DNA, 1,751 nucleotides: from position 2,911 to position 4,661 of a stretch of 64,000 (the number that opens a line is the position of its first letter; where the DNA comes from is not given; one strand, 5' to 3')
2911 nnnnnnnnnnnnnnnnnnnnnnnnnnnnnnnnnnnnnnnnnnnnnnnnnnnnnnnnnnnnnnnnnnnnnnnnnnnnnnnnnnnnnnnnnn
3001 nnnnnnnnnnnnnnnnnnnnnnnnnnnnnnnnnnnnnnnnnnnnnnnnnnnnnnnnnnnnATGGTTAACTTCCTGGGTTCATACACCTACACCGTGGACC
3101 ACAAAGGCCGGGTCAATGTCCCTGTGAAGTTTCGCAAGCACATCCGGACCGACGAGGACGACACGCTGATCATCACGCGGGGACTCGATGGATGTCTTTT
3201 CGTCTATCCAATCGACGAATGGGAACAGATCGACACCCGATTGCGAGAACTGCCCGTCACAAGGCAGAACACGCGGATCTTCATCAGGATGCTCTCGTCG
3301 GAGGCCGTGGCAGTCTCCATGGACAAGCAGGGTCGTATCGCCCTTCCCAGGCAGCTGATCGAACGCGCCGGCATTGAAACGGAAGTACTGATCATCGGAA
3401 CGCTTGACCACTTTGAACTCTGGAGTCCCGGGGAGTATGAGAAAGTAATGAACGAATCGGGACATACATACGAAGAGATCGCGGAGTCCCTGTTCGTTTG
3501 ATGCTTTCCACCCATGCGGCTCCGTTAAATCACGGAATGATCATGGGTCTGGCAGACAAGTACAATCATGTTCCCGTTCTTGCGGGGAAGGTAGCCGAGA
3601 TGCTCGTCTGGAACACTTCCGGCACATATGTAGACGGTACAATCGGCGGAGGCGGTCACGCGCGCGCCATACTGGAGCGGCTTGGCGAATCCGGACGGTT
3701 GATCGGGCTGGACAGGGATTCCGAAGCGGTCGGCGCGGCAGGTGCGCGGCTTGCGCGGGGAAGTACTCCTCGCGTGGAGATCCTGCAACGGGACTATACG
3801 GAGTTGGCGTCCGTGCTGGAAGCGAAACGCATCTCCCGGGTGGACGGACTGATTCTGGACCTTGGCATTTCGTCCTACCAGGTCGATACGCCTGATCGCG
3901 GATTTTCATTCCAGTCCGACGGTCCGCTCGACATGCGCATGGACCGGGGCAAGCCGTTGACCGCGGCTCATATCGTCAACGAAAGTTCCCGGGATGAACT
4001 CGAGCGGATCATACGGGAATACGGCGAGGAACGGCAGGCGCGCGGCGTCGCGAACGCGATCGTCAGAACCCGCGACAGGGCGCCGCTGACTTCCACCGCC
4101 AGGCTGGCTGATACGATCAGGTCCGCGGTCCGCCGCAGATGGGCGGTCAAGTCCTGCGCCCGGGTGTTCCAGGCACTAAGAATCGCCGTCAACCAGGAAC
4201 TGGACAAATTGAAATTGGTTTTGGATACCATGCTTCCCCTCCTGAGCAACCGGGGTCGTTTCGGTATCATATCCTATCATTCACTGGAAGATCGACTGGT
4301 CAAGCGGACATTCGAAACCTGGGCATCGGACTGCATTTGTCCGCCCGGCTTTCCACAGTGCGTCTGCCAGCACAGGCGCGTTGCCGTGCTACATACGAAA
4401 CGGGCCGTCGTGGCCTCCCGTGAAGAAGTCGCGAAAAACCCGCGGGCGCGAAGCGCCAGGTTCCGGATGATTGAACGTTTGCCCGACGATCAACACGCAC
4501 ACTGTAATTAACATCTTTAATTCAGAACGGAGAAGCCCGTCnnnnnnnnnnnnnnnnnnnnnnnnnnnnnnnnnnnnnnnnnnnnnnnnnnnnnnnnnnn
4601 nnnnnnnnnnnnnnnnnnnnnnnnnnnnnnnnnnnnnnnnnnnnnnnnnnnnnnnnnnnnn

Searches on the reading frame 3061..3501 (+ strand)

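Call 41: search_protein_families(library=pfam, proteins=[window:3061-3501:+])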
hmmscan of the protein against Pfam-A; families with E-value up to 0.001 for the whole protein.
window:3061-3501:+ (146 aa): 1 family
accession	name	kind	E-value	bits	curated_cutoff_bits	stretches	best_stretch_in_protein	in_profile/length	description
PF02381.23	MraZ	-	1.4e-31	108.7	23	2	4-74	2-69/72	MraZ protein, putative antitoxin-like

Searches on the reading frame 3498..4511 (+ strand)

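Call 41: search_protein_families(library=pfam, proteins=[window:3498-4511:+])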
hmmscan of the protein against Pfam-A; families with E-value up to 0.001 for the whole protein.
window:3498-4511:+ (337 aa): 1 family
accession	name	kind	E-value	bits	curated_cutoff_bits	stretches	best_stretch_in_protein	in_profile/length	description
PF01795.25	Methyltransf_5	-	6.8e-99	331.7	27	1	22-327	2-308/309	MraW methylase family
